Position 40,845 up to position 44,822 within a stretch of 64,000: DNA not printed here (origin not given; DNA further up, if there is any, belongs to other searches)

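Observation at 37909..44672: Tightly coupled operon of two beta-propellers and two large multihaem cytochromes (8 + 28 haems) that fits no electron-conduit architecture I recognise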

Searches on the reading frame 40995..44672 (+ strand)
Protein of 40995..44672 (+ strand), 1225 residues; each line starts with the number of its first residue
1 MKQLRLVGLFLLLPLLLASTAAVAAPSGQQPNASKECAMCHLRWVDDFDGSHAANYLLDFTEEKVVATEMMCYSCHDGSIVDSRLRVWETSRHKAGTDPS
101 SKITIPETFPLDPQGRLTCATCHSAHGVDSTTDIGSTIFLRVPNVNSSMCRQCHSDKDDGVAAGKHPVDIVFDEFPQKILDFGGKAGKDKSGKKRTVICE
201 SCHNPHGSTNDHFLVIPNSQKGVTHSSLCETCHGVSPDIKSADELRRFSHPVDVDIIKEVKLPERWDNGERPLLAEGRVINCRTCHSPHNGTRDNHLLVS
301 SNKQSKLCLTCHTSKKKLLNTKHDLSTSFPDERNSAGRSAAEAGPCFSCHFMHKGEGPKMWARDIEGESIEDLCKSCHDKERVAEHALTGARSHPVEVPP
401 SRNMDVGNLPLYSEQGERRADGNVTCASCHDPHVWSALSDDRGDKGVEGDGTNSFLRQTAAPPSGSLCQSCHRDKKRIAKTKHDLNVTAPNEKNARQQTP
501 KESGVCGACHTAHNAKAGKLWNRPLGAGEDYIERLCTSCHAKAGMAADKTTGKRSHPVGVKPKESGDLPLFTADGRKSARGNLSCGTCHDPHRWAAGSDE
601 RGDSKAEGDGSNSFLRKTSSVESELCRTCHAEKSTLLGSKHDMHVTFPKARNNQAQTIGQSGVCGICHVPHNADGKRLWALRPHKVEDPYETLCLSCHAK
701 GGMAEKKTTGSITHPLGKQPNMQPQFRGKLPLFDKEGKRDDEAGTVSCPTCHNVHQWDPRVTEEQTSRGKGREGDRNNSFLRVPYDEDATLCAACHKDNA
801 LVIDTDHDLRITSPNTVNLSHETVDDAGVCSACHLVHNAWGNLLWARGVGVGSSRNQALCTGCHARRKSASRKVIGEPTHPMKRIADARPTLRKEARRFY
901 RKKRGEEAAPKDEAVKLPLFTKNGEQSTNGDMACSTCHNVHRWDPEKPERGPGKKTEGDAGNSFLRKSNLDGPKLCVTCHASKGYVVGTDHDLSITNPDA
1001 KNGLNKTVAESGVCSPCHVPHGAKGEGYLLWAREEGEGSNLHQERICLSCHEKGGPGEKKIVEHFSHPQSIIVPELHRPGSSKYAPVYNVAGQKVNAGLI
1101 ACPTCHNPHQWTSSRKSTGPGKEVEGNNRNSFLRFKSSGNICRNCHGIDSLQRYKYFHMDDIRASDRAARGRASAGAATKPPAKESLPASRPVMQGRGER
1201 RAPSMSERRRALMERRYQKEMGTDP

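Call 4: search_protein_families(library=pfam, proteins=[window:40995-44672:+], max_evalue=0.01)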
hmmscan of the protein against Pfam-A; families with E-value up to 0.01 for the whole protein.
window:40995-44672:+ (1225 aa): 4 families
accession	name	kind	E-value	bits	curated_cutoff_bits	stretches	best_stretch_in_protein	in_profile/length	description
PF09699.15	Paired_CXXCH_1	-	7.9e-56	185.9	20.6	7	281-316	8-40/41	Doubled CXXCH motif (Paired_CXXCH_1)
PF14522.11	Cytochrome_C7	-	5.2e-38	129.1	24.8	5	279-350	13-66/67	Cytochrome c7 and related cytochrome c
PF22113.1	Mtrc-MtrF_II-IV_dom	-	1.7e-31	109.6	30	5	28-128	75-168/176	Outer membrane cytochrome MtrC/MtrF-like, domains II/IV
PF14537.11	Cytochrom_c3_2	-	6.4e-30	103.9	25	3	280-379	7-79/79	Cytochrome c3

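Call 6: search_protein_families(library=ncbifam, proteins=[window:40995-44672:+], max_evalue=0.01)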
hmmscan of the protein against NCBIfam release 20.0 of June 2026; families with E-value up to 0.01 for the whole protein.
window:40995-44672:+ (1225 aa): 4 families
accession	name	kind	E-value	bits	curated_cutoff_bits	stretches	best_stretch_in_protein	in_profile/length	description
TIGR01905.1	paired_CXXCH_1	subfamily_domain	6.5e-34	115.6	25.2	5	281-316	8-40/41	doubled CXXCH domain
TIGR03508.1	decahem_SO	subfamily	3.1e-32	112.1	192.2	3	422-707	1-228/258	DmsE family decaheme c-type cytochrome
NF041028.1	decahem_GSU2203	exception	2.2e-21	76.4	325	2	176-316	86-211/317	GSU2203 family decaheme c-type cytochrome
TIGR03507.1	decahem_SO1788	subfamily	4.3e-14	51.9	209.3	1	767-871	558-667/672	OmcA/MtrC family decaheme c-type cytochrome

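Call 22: search_solved_structures(query=window:40995-44672:+, max_evalue=0.01)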
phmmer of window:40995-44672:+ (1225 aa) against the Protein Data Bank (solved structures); distinct sequences matched with E-value up to 0.01: 1.
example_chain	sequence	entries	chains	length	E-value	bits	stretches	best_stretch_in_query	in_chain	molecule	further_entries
9yuq_N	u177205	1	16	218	0.00077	20.6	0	118-155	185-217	Putative multiheme cytochrome c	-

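Call 64: find_homologous_proteins(query=window:40995-44672:+, max_evalue=1e-20)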
Query window:40995-44672:+ (1225 aa): 542 proteins with E <= 1e-20 among 8000 candidates; the best 120 are listed.
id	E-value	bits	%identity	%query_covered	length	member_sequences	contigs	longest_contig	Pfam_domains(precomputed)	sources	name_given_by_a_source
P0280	0.0e+0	2907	100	100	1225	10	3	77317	PF09699.16,PF14537.12,PF14522.12,PF22113.2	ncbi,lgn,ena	-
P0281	0.0e+0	2386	81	98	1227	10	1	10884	PF09699.16,PF14537.12,PF14522.12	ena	-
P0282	0.0e+0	2336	81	96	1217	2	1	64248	PF09699.16,PF14537.12,PF14522.12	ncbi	-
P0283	0.0e+0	2311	80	97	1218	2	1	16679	PF09699.16,PF14537.12,PF14522.12,PF22113.2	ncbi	-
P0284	0.0e+0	1958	69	95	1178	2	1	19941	PF09699.16,PF14537.12,PF14522.12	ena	-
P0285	0.0e+0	1634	37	83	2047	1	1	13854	PF09699.16,PF14537.12,PF14522.12,PF22113.2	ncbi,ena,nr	ncbi:MAG TPA: hypothetical protein ENJ37_02895 [Deltaproteobacteria bacterium]|nr:hypothetical prote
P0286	0.0e+0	1626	53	79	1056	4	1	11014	PF09699.16,PF14537.12,PF22678.2,PF21276.4,PF14522.12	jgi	-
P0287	0.0e+0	1593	53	79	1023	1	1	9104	PF09699.16,PF14537.12,PF22678.2,PF14522.12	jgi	jgi:predicted CXXCH cytochrome family protein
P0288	0.0e+0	1559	50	79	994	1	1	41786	PF09699.16,PF14537.12,PF22678.2,PF14522.12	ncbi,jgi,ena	-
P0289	0.0e+0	1445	38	82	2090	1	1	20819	PF09699.16,PF14537.12,PF14522.12,PF22113.2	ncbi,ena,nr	ncbi:MAG TPA: hypothetical protein ENJ37_02385 [Deltaproteobacteria bacterium]|nr:hypothetical prote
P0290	0.0e+0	1439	47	77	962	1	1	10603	PF09699.16,PF14537.12,PF14522.12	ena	-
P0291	0.0e+0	1415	52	93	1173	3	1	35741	PF09699.16,PF14537.12,PF22678.2,PF14522.12,PF22113.2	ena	-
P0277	0.0e+0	1414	53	93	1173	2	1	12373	PF09699.16,PF14537.12,PF22678.2,PF14522.12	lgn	-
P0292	0.0e+0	1402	55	80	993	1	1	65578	PF09699.16,PF14537.12,PF22678.2,PF14522.12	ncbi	-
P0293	0.0e+0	1359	51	95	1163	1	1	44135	PF09699.16,PF14537.12,PF14522.12,PF22113.2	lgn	-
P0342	2.9e-239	815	37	79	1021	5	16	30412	PF09699.16,PF14537.12,PF22678.2,PF14522.12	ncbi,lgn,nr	ncbi:MAG: cytochrome c3 family protein [Gallionellaceae bacterium]|nr:cytochrome c3 family protein [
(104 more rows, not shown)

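Call 65: find_encoding_contigs(protein=P0342, flank=10000, max_places=3)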
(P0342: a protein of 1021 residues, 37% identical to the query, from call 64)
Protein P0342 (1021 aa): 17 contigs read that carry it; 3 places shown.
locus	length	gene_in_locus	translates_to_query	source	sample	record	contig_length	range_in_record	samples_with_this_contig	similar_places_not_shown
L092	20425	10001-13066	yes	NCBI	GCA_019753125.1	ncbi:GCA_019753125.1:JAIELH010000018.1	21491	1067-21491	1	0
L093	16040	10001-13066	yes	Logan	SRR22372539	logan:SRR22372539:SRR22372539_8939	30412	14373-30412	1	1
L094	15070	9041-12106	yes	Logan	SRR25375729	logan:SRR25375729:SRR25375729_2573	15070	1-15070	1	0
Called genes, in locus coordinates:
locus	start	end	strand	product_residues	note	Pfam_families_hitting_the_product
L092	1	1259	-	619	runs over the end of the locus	PF00563:EAL, PF00571:CBS (faint), PF00990:GGDEF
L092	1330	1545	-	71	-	-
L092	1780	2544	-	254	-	PF14537:Cytochrom_c3_2 (faint)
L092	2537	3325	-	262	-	PF01292:Ni_hydr_CYTB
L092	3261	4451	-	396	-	PF14522:Cytochrome_C7 (faint), PF14537:Cytochrom_c3_2 (faint), PF22113:Mtrc-MtrF_II-IV_dom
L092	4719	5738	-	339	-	PF01436:NHL, PF06739:SBBP (faint), PF08450:SGL (faint), PF17170:DUF5128 (faint), PF25021:TEN_NHL (faint), PF13449:Phytase-like (faint), PF01436:NHL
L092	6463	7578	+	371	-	PF09699:Paired_CXXCH_1 (faint), PF14522:Cytochrome_C7 (faint), PF14537:Cytochrom_c3_2 (faint), PF22113:Mtrc-MtrF_II-IV_dom (weak)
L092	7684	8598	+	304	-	PF01292:Ni_hydr_CYTB (weak)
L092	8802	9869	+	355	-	PF14522:Cytochrome_C7 (faint)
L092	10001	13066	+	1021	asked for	PF14537:Cytochrom_c3_2 (faint), PF22678:Cytochrom_c_NrfB-like (faint), PF09699:Paired_CXXCH_1, PF14522:Cytochrome_C7 (weak)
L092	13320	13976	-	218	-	PF13590:DUF4136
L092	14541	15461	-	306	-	PF00027:cNMP_binding, PF00990:GGDEF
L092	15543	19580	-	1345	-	PF18076:FGAR-AT_N, PF18072:FGAR-AT_linker, PF02769:AIRS_C, PF22689:FGAR-AT_PurM_N-like, PF02769:AIRS_C, PF13507:GATase_5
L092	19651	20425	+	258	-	PF01256:Carb_kinase, PF08543:Phos_pyr_kin (weak)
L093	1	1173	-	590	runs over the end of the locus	PF00563:EAL, PF00571:CBS (faint), PF00990:GGDEF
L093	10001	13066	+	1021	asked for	PF14537:Cytochrom_c3_2 (faint), PF22678:Cytochrom_c_NrfB-like (faint), PF09699:Paired_CXXCH_1, PF14522:Cytochrome_C7 (weak)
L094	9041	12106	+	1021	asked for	PF14537:Cytochrom_c3_2 (faint), PF22678:Cytochrom_c_NrfB-like (faint), PF09699:Paired_CXXCH_1, PF14522:Cytochrome_C7 (weak)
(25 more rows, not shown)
